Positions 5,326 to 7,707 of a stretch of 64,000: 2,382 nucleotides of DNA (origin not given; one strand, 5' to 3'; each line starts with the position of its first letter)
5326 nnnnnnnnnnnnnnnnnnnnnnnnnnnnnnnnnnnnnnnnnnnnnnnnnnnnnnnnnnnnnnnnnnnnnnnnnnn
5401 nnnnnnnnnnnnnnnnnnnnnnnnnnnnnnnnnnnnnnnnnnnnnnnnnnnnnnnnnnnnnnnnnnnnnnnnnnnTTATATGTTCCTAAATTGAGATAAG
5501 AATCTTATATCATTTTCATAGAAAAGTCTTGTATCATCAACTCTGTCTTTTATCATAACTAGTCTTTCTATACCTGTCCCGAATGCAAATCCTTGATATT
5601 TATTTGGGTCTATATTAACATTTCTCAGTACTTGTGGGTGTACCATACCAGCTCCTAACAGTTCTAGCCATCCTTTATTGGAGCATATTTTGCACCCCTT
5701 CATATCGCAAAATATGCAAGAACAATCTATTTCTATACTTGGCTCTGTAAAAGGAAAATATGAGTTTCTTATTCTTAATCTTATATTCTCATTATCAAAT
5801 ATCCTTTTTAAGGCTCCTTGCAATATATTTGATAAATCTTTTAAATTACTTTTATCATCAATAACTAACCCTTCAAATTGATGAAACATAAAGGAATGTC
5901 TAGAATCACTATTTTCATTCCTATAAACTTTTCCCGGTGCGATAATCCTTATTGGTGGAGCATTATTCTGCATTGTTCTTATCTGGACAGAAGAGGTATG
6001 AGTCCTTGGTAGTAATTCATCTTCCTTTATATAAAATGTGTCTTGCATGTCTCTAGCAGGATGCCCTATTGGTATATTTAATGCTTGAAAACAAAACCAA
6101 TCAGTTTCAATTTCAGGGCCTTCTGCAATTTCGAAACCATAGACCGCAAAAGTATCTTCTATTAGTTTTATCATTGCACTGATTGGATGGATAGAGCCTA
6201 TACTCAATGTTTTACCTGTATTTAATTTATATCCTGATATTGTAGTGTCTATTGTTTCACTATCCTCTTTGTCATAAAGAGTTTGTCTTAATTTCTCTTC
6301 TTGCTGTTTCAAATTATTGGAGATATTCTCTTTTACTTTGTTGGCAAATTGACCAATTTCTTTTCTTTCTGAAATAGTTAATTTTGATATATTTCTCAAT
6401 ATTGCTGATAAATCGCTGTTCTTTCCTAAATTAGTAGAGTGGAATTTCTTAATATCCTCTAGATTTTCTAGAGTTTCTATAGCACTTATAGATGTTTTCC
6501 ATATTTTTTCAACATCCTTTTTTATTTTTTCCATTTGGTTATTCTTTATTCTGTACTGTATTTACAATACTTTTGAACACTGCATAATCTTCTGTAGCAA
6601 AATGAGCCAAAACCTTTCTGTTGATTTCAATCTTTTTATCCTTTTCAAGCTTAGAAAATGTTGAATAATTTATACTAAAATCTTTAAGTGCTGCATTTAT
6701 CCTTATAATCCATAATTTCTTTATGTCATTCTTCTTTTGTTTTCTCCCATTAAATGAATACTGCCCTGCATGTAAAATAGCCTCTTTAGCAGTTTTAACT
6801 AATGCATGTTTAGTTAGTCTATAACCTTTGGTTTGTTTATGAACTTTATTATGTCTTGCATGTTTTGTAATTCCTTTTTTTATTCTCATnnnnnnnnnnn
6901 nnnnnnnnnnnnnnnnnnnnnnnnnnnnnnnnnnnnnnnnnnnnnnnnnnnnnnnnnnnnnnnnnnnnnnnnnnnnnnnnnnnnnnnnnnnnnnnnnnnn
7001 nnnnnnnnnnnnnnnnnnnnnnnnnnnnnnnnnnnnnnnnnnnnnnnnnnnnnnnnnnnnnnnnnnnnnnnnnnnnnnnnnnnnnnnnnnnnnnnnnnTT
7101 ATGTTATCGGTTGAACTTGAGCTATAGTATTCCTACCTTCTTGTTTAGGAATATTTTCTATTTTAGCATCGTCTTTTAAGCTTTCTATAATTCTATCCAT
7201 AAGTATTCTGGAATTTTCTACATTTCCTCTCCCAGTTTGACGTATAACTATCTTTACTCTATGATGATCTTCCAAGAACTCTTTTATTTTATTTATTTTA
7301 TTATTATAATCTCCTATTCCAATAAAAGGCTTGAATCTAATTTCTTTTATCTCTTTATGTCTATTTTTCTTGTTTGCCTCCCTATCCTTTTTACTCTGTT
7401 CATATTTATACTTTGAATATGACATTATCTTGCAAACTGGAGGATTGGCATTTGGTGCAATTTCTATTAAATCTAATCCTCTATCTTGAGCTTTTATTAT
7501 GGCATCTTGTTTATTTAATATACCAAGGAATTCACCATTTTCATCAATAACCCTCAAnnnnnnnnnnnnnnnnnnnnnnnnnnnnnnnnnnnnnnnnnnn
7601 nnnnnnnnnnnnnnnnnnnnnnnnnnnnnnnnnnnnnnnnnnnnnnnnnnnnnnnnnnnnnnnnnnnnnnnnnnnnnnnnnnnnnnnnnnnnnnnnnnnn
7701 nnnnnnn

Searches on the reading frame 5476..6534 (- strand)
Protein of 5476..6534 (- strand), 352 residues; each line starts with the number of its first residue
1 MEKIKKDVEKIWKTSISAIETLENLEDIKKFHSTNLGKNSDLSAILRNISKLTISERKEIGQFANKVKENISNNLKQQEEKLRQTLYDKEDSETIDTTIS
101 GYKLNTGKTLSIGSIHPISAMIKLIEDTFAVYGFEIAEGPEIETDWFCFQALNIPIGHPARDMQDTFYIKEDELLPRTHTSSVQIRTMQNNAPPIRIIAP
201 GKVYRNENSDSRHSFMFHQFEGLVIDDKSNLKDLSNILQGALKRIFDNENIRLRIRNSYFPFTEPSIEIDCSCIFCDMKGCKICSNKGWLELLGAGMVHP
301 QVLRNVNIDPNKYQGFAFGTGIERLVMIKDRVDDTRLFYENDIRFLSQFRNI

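Call 6: search_protein_families(library=pfam, proteins=[window:5476-6534:-], max_evalue=0.001)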
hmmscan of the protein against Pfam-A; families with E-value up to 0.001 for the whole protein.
window:5476-6534:- (352 aa): 2 families
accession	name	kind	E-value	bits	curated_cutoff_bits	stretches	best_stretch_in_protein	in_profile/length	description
PF01409.25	tRNA-synt_2d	-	5.6e-90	301.6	19.8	1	107-349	8-246/246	tRNA synthetases class II core domain (F)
PF02912.23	Phe_tRNA-synt_N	-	1.2e-12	48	22.3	1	24-84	2-62/69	Aminoacyl tRNA synthetase class II, N-terminal domain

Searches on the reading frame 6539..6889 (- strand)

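Call 6: search_protein_families(library=pfam, proteins=[window:6539-6889:-], max_evalue=0.001)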
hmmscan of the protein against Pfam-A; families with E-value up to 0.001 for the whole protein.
window:6539-6889:- (116 aa): 1 family
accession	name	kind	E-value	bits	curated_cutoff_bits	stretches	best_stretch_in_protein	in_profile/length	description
PF00453.23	Ribosomal_L20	-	2.6e-31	108.4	30.8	1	2-108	1-107/107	Ribosomal protein L20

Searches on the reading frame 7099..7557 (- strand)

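Call 6: search_protein_families(library=pfam, proteins=[window:7099-7557:-], max_evalue=0.001)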
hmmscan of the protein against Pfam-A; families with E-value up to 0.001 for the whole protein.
window:7099-7557:- (152 aa): 2 families
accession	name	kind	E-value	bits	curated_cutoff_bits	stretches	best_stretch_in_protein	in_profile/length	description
PF05198.21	IF3_N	-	3.3e-26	91.7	26.9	1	2-61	11-70/70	Translation initiation factor IF-3, N-terminal domain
PF00707.27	IF3_C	-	3.7e-19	68.9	34.8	1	69-150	2-85/86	Translation initiation factor IF-3, C-terminal domain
